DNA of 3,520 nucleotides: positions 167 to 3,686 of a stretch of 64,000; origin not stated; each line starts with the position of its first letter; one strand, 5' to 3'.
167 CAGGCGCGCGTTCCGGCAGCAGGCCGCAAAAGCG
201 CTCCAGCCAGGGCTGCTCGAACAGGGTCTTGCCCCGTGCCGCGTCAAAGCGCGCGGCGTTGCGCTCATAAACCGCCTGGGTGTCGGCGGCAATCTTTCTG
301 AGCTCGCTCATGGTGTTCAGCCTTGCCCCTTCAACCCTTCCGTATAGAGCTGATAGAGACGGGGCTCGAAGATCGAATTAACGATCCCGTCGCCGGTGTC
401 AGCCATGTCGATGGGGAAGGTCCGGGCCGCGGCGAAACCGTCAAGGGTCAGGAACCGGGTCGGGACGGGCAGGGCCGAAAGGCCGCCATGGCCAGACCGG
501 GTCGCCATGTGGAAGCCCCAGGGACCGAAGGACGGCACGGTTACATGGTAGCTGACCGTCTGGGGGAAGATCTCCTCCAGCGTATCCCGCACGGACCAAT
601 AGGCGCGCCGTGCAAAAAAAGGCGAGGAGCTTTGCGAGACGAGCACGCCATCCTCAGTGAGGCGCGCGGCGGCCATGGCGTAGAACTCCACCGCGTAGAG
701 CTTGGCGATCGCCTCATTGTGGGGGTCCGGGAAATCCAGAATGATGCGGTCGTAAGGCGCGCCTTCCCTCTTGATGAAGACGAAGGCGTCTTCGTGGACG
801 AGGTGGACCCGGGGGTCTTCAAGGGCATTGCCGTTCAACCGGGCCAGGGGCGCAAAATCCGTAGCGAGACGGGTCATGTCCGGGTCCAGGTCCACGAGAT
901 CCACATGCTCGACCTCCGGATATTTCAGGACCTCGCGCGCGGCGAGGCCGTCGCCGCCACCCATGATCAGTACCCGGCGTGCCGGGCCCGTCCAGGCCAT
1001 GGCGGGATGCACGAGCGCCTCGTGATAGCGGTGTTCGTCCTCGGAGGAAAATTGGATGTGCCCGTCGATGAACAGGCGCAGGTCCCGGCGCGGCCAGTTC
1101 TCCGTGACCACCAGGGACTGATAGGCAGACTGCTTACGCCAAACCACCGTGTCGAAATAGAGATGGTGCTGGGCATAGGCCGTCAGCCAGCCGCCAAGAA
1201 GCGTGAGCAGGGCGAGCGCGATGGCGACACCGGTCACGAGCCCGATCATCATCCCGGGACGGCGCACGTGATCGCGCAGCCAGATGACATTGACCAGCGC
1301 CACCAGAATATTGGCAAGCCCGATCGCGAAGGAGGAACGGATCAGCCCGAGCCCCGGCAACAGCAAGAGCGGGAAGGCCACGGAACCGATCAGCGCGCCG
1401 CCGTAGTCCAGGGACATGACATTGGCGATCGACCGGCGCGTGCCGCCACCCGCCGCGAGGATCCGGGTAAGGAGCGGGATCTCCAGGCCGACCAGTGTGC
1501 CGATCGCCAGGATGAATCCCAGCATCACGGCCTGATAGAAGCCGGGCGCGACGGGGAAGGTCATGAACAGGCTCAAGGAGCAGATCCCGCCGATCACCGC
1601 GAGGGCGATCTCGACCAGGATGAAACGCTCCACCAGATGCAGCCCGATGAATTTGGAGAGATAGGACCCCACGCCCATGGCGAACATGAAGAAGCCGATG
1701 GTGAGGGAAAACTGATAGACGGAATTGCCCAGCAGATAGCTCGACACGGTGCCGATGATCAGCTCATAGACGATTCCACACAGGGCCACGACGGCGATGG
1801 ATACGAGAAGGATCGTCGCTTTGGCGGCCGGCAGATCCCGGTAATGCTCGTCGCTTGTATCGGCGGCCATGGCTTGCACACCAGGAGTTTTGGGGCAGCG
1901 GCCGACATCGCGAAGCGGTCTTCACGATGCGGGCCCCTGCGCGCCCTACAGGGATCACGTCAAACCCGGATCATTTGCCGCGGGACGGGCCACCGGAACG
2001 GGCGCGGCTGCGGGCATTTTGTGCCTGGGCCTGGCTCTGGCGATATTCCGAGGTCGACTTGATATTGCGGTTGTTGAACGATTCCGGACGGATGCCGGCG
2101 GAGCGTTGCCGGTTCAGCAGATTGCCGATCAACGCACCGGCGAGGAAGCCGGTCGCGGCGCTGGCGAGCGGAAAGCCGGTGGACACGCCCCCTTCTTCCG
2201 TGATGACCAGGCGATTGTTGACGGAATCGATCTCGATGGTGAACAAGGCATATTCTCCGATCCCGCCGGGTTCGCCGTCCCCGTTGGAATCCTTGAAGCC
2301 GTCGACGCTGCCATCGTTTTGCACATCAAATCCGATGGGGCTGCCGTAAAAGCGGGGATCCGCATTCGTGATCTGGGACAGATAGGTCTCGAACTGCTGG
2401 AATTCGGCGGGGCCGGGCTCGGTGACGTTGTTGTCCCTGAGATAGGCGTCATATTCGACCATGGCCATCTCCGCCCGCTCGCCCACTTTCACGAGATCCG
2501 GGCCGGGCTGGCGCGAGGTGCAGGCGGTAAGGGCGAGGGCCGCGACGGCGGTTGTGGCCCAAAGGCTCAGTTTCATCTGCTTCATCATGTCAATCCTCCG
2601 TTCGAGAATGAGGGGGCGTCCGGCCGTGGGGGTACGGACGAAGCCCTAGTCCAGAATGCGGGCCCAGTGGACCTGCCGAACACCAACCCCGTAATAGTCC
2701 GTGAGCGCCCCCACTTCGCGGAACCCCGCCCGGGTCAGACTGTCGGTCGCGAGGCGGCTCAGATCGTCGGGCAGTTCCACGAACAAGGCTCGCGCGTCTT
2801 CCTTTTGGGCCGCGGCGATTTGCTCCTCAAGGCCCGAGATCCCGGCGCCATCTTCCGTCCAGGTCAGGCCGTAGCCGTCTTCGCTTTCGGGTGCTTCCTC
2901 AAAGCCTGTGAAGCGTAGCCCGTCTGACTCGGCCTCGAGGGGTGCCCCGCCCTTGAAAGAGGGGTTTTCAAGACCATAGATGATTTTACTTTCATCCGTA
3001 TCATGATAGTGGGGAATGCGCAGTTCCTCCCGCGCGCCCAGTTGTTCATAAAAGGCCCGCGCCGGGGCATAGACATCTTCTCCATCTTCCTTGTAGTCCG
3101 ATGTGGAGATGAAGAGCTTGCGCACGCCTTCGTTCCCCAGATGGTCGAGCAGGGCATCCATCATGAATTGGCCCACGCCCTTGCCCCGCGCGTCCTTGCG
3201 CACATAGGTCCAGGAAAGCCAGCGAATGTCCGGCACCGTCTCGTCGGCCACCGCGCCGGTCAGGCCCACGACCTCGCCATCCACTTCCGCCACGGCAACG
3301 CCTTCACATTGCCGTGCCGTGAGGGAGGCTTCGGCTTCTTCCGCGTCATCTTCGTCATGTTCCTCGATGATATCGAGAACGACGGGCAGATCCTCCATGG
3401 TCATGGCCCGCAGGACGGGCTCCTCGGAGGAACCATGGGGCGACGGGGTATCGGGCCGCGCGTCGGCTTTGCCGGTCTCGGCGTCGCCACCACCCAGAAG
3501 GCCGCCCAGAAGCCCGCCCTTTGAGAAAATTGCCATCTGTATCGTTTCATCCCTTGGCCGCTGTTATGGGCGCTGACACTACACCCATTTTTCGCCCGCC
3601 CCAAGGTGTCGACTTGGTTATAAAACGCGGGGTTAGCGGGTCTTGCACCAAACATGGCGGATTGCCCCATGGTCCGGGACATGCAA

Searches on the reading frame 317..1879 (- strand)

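Call 19: search_protein_families(library=pfam, max_evalue=0.001, proteins=[window:317-1879:-])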
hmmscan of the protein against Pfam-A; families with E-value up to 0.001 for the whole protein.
window:317-1879:- (520 aa): 1 family
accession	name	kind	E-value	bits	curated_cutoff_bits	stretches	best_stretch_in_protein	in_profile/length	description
PF01564.23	Spermine_synth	-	4e-37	128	22.9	1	282-462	1-177/186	Spermine/spermidine synthase domain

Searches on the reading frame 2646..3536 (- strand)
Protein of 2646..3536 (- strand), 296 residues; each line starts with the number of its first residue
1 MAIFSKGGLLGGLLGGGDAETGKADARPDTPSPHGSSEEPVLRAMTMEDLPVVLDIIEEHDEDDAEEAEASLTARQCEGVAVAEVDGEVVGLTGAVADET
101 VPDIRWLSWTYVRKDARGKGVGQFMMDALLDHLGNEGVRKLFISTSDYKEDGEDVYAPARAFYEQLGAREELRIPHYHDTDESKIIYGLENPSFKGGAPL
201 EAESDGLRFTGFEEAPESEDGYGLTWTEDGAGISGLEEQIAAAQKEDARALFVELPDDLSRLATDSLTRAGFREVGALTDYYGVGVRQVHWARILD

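Call 19: search_protein_families(library=pfam, max_evalue=0.001, proteins=[window:2646-3536:-])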
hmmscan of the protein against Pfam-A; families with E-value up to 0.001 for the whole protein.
window:2646-3536:- (296 aa): 3 families
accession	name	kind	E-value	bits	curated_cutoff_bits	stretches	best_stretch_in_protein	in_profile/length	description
PF00583.31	Acetyltransf_1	-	1.3e-12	48.5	20.7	1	63-167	19-115/116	Acetyltransferase (GNAT) family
PF13508.13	Acetyltransf_7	-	8.5e-11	42.5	27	1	79-167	4-81/84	Acetyltransferase (GNAT) domain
PF13673.13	Acetyltransf_10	-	1.2e-05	25.7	23.6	1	78-148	31-97/128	Acetyltransferase (GNAT) domain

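Call 79: find_encoding_contigs(protein=window:2646-3533:-, flank=6000, max_places=6)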
Protein window:2646-3533:- (295 aa): no gene with exactly this product is on record in the collection.
